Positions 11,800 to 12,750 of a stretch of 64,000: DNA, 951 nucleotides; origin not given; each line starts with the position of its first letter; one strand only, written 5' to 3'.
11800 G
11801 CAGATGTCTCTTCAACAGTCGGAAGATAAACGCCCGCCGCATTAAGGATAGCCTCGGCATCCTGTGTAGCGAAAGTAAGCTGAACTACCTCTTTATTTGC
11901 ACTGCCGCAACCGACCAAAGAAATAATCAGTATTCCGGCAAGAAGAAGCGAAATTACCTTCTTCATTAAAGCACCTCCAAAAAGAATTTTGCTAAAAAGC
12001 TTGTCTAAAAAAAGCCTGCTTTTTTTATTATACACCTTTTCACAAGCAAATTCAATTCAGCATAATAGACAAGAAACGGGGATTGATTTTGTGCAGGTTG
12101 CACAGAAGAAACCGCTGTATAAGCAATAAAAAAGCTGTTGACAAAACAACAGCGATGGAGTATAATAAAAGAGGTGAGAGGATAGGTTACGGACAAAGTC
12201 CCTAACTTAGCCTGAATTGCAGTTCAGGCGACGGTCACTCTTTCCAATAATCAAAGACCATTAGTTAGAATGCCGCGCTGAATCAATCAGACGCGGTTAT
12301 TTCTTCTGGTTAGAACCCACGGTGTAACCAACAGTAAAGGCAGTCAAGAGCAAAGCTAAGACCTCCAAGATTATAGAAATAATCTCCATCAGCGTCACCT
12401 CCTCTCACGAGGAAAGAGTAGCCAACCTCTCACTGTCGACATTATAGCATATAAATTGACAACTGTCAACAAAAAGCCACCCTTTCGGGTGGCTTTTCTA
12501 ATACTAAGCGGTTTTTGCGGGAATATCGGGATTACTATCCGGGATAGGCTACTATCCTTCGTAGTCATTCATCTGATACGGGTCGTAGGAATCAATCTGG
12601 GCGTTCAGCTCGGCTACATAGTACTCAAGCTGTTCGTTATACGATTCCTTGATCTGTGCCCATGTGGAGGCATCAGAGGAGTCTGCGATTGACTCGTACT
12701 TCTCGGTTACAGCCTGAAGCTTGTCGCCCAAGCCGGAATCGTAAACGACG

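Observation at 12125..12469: Candidate type I toxin-antitoxin locus 1 hidden in an apparently empty intergenic gap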

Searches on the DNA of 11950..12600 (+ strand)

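Call 5: search_rna_families(source=window, start=11950, end=12600, threshold=evalue, max_evalue=10, show_alignments=3)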
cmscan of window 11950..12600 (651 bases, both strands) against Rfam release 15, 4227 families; matches with E-value up to 10: 13.
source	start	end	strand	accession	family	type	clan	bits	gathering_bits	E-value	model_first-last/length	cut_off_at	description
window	12450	12502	+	RF01859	Phe_leader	Cis-reg; leader;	-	28.5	55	0.013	1-125/125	no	Phenylalanine leader peptide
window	12441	12496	+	RF02844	RefA9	Gene; antisense;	-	24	49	0.26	1-64/64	no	Enterococcus sRNA A9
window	11959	12052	-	RF01864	plasmodium_snoR21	Gene; snRNA; snoRNA; CD-box;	-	23.4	90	2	1-145/145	no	small nucleolar RNA snoR21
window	12468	12527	-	RF00106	RNAI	Gene; antisense;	-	21.4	47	0.14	1-102/102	no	RNAI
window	11996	12075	+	RF02107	DLEU2_3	Gene; lncRNA;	-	19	60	3.3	1-76/76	no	Deleted in lymphocytic leukemia 2 conserved region 3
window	12461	12534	-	RF02075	STnc230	Gene; sRNA;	-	18.1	50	6.7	1-83/83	no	Enterobacterial sRNA STnc230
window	12473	12497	+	RF00106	RNAI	Gene; antisense;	-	17.9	47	0.88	74-98/102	no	RNAI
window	12310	12456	-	RF01492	rli28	Gene; sRNA;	-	17.6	45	9.6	1-186/186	no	Listeria sRNA rli28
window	12007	12117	+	RF02856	30_292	Gene; sRNA;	-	16.6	112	2.7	1-115/115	no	Leptospira sRNA 30_292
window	11950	12028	+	RF00506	Thr_leader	Cis-reg; leader;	-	15.1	55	4.6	9-118/118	5'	Threonine operon leader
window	12120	12248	-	RF00558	L20_leader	Cis-reg; leader;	-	13.8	58.7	8.1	1-127/127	no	Ribosomal protein L20 leader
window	12472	12525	+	RF02968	DUF3800-IX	Gene; sRNA;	-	13.6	36.8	9.5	13-52/67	no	DUF3800-IX RNA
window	12082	12153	+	RF00195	RsmY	Gene; sRNA;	CL00106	12.9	57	1.2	1-121/121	no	RsmY RNA family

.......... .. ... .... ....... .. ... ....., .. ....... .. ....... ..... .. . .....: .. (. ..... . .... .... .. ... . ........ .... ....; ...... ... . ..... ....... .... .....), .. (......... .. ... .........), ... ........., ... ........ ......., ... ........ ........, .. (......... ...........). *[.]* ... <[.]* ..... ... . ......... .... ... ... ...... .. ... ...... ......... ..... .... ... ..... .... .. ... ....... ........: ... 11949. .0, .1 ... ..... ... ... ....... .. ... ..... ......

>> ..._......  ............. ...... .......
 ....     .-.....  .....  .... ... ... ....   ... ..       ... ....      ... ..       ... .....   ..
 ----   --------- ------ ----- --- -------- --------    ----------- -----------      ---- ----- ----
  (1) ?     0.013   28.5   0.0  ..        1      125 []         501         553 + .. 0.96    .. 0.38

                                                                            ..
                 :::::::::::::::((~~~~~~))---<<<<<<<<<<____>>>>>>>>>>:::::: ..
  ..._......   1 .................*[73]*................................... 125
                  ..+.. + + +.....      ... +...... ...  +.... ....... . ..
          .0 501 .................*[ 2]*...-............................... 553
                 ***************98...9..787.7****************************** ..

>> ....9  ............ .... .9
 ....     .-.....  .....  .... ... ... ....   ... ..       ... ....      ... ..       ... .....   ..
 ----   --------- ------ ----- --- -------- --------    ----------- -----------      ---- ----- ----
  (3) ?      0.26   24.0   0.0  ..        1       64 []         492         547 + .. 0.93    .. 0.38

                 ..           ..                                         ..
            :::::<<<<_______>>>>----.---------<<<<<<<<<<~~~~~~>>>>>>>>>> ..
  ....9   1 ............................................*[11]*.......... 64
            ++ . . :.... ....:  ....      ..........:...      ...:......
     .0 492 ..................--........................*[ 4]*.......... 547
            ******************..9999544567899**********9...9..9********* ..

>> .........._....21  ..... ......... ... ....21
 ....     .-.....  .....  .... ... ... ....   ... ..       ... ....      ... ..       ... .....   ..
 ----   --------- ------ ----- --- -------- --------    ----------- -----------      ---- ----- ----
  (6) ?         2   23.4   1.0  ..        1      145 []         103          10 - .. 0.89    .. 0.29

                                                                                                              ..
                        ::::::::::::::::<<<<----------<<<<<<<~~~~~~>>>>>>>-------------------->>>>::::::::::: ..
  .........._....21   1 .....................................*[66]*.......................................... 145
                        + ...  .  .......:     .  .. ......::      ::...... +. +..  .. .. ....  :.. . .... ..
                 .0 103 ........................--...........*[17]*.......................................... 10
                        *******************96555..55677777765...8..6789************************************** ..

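Call 61: build_rna_model(alignment_id=A3)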
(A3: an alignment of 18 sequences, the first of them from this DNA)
Model R1 built from alignment A3 (18 sequences, 185 columns); structure: RNAalifold consensus.
model positions 109; base pairs 13; branch points 1; effective number of sequences 2.57; information 0.59 bits per position. Calibrated on 0.2 Mb of random sequence (short: E-values are rough).
structure used (alignment columns):
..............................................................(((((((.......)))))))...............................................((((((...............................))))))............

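Call 62: search_with_rna_model(model_id=R1, sources=[window, L001, L002, L003, L004, L005, L006, L007, L008, L009, L011, L012, L013, L014, L015, L017, L019, L020, L021, L022, L023, L024, L025, L026, L027, L028, L029, L030, L031, L032, L035, L036, L037, L038, L039, L040, L041, L042, L043, L044], max_evalue=1)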
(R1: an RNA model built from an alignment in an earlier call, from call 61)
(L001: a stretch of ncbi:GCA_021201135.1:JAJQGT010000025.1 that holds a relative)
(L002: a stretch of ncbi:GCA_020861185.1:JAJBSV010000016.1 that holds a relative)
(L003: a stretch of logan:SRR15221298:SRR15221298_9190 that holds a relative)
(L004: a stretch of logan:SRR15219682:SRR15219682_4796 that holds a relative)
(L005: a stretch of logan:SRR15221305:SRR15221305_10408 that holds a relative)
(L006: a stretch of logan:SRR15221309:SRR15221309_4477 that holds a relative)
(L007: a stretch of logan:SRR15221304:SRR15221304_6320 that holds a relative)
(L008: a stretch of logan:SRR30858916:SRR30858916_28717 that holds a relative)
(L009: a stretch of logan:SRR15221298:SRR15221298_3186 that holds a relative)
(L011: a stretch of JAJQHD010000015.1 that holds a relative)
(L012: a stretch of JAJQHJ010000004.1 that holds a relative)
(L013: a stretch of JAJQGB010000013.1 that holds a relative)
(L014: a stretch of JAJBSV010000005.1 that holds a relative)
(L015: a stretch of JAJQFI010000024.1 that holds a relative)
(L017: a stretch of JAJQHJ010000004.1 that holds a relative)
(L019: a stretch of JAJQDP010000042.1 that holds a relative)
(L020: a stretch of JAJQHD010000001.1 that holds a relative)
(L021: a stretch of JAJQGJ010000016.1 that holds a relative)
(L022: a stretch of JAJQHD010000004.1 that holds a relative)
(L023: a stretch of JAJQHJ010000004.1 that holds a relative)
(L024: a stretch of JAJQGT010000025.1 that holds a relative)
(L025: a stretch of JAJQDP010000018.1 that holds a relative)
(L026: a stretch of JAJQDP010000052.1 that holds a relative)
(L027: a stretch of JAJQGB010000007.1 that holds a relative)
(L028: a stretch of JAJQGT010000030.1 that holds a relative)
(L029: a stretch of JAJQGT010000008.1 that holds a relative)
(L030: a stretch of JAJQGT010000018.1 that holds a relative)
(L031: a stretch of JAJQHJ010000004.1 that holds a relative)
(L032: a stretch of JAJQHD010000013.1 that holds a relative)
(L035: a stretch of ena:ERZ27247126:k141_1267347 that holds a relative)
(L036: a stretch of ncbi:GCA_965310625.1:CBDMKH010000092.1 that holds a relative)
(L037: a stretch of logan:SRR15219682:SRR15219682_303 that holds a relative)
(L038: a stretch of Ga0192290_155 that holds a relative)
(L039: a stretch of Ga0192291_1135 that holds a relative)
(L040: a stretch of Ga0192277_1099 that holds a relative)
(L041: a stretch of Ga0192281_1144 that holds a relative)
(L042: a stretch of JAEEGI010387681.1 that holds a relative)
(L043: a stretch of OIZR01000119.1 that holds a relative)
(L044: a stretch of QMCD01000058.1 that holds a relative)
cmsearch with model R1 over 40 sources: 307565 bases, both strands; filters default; matches with E-value up to 1: 70.
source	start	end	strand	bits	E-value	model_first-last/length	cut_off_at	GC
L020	3492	3599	-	114.5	8.3e-28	1-109/109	no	0.4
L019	5763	5871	-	113.2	1.9e-27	1-109/109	no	0.41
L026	5155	5262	+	110.3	1.1e-26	1-109/109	no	0.44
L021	7433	7539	+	109.2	2.2e-26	1-109/109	no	0.41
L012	4392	4501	+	107.5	6.2e-26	1-109/109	no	0.45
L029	6351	6483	-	99.5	8.4e-24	1-109/109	no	0.43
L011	421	522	-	99.2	1e-23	1-109/109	no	0.49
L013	4375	4507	+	95.2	1.2e-22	1-109/109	no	0.43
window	12173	12306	+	92.4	6.5e-22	1-109/109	no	0.46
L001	3104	3237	-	92.4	6.5e-22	1-109/109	no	0.46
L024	2239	2372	-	92.4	6.5e-22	1-109/109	no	0.46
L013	2010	2120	-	92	8e-22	1-109/109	no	0.5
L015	1093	1203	+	90.4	2.2e-21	1-109/109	no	0.48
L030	1859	1969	+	90.4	2.2e-21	1-109/109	no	0.48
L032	123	230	+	89.2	4.6e-21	1-109/109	no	0.53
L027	3948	4056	-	86.8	1.9e-20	1-109/109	no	0.42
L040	1284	1387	-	85.8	3.6e-20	1-109/109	no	0.53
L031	1818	1926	-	84.1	1e-19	1-109/109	no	0.44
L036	1235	1341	-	84.1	1e-19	1-109/109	no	0.46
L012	1047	1154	-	83.5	1.5e-19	1-109/109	no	0.47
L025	3816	3923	-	82.9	2.2e-19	1-109/109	no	0.43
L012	757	861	+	82.9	2.2e-19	1-109/109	no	0.5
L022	7362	7470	-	82.8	2.4e-19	1-109/109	no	0.45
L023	2428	2536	-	82.8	2.4e-19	1-109/109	no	0.45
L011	2582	2694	+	82.2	3.4e-19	1-109/109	no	0.48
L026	2545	2653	+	79.3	1.9e-18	1-109/109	no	0.43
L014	1612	1725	-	77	7.9e-18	1-109/109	no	0.46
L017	3468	3586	-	72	1.7e-16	1-109/109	no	0.41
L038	274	380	-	71.2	2.8e-16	1-109/109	no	0.44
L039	1284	1390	-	71.2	2.8e-16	1-109/109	no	0.44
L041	537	645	-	68.7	1.3e-15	1-109/109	no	0.45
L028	3210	3348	-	63.9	2.5e-14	1-109/109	no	0.45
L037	2089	2195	-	62.5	6e-14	1-109/109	no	0.45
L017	3543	3635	+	39.1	9.8e-08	1-109/109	no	0.41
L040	1338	1435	+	36.6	4.5e-07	1-109/109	no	0.42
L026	2494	2591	-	35.9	7e-07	1-109/109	no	0.4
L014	1682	1773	+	34.7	1.5e-06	1-109/109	no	0.39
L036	1294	1389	+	33.7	2.7e-06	1-109/109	no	0.41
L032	77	166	-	33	4.1e-06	1-109/109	no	0.42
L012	1105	1203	+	32.2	6.9e-06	1-109/109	no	0.44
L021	7385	7474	-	31.7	8.9e-06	1-109/109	no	0.4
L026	5108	5198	-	31.3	1.2e-05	1-109/109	no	0.45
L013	2077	2171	+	30.7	1.6e-05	1-109/109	no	0.44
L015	1045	1140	-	30.6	1.8e-05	1-109/109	no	0.43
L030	1811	1906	-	30.6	1.8e-05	1-109/109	no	0.43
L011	2533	2626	-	30.3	2.1e-05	1-109/109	no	0.41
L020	3557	3648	+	30.1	2.5e-05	1-109/109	no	0.43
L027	4010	4104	+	29.7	3.2e-05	1-109/109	no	0.41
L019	5829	5919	+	29.5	3.6e-05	1-109/109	no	0.46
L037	2147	2243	+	28.6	5.9e-05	1-109/109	no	0.42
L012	708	807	-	27.3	0.00014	1-109/109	no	0.44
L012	4344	4436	-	27.3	0.00014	1-109/109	no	0.42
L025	3877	3971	+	26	0.0003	1-109/109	no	0.4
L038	336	429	+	25.6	0.00039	1-109/109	no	0.47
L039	1346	1439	+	25.6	0.00039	1-109/109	no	0.47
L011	478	572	+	25.4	0.00044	1-109/109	no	0.43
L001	3169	3246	+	24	0.001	1-109/109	no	0.46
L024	2304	2381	+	24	0.001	1-109/109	no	0.46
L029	6412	6493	+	23.1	0.0018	1-109/109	no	0.46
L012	422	523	+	19.7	0.015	1-109/109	no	0.44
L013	4325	4443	-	18.4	0.031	1-109/109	no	0.44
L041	599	658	+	17.7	0.048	1-109/109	no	0.45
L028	2711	2809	+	17.5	0.054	1-109/109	no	0.4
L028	3280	3357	+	17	0.075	1-109/109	no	0.44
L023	2494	2544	+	15.8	0.16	1-109/109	no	0.49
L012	5130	5176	+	13.7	0.55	1-109/109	no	0.6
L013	4473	4508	-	13.4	0.67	65-100/109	no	0.39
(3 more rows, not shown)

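Call 74: search_rna_families(sources=[L035, L036, L037, L038, L040, L041, L042, L043, L044, L045, L046], threshold=evalue, max_evalue=0.1)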
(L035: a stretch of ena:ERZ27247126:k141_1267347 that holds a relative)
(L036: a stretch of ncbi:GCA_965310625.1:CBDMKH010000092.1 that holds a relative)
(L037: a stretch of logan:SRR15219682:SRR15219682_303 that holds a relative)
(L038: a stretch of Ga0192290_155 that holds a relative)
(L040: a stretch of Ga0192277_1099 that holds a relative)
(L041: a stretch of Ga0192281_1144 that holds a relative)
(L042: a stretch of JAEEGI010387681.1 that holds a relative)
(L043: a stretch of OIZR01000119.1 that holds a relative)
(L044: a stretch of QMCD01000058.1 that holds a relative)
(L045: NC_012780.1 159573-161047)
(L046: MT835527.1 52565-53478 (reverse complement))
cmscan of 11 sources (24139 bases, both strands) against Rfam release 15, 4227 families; matches with E-value up to 0.1: 2.
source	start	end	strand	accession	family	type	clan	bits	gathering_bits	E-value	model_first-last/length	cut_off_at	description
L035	1495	1710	-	RF01854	Bacteria_large_SRP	Gene;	CL00003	98.8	60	2e-14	1-256/256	no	Bacterial large signal recognition particle RNA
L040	2252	2366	+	RF02000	MIR1846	Gene; miRNA;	-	29.5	77.5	0.045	1-110/110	no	MIR1846 microRNA precursor family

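Call 94: search_with_rna_model(model_id=R1, sources=[window, L011, L012, L013, L015, L017, L019, L020, L021, L022, L025, L026, L027, L028, L029, L031, L032, L036, L037, L038, L040, L041], max_evalue=1e-10, make_alignment=true)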
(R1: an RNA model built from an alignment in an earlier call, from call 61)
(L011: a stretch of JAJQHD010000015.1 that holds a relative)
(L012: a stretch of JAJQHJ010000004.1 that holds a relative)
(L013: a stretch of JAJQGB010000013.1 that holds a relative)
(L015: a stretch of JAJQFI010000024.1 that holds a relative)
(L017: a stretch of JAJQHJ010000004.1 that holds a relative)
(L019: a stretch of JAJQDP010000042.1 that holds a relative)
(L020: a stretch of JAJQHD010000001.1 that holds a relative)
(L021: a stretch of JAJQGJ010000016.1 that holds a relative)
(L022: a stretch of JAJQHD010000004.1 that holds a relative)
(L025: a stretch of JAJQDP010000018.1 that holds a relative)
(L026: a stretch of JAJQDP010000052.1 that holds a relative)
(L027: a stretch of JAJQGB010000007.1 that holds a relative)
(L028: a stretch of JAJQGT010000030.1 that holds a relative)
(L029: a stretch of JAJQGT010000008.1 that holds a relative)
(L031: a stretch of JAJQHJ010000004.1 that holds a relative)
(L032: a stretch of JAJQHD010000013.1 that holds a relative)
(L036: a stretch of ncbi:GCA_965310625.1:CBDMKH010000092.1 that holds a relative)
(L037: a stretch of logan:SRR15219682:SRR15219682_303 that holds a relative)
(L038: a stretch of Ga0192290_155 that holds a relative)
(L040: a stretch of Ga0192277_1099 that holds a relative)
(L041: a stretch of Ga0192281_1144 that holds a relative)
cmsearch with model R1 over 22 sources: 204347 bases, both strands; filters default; matches with E-value up to 1e-10: 28.
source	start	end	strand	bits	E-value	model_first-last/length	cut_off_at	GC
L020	3492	3599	-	114.5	5.5e-28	1-109/109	no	0.4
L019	5763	5871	-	113.2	1.3e-27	1-109/109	no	0.41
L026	5155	5262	+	110.3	7.5e-27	1-109/109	no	0.44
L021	7433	7539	+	109.2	1.5e-26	1-109/109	no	0.41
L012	4392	4501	+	107.5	4.1e-26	1-109/109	no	0.45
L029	6351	6483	-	99.5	5.6e-24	1-109/109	no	0.43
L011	421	522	-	99.2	6.7e-24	1-109/109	no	0.49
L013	4375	4507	+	95.2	7.9e-23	1-109/109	no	0.43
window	12173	12306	+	92.4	4.3e-22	1-109/109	no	0.46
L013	2010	2120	-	92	5.3e-22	1-109/109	no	0.5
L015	1093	1203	+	90.4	1.5e-21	1-109/109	no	0.48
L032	123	230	+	89.2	3.1e-21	1-109/109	no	0.53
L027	3948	4056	-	86.8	1.3e-20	1-109/109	no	0.42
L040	1284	1387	-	85.8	2.4e-20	1-109/109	no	0.53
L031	1818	1926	-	84.1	6.7e-20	1-109/109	no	0.44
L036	1235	1341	-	84.1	6.9e-20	1-109/109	no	0.46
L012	1047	1154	-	83.5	9.7e-20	1-109/109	no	0.47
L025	3816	3923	-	82.9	1.4e-19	1-109/109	no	0.43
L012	757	861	+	82.9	1.5e-19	1-109/109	no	0.5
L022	7362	7470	-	82.8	1.6e-19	1-109/109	no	0.45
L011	2582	2694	+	82.2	2.3e-19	1-109/109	no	0.48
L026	2545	2653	+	79.3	1.3e-18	1-109/109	no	0.43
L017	3468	3586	-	72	1.1e-16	1-109/109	no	0.41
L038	274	380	-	71.2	1.8e-16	1-109/109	no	0.44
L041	537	645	-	68.7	8.7e-16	1-109/109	no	0.45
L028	3210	3348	-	63.9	1.7e-14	1-109/109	no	0.45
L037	2089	2195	-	62.5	4e-14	1-109/109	no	0.45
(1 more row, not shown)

Alignment A9: 28 matches aligned to the model, 156 columns, each read 5' to 3' on its own strand. Consensus structure (alignment columns), stored with it:
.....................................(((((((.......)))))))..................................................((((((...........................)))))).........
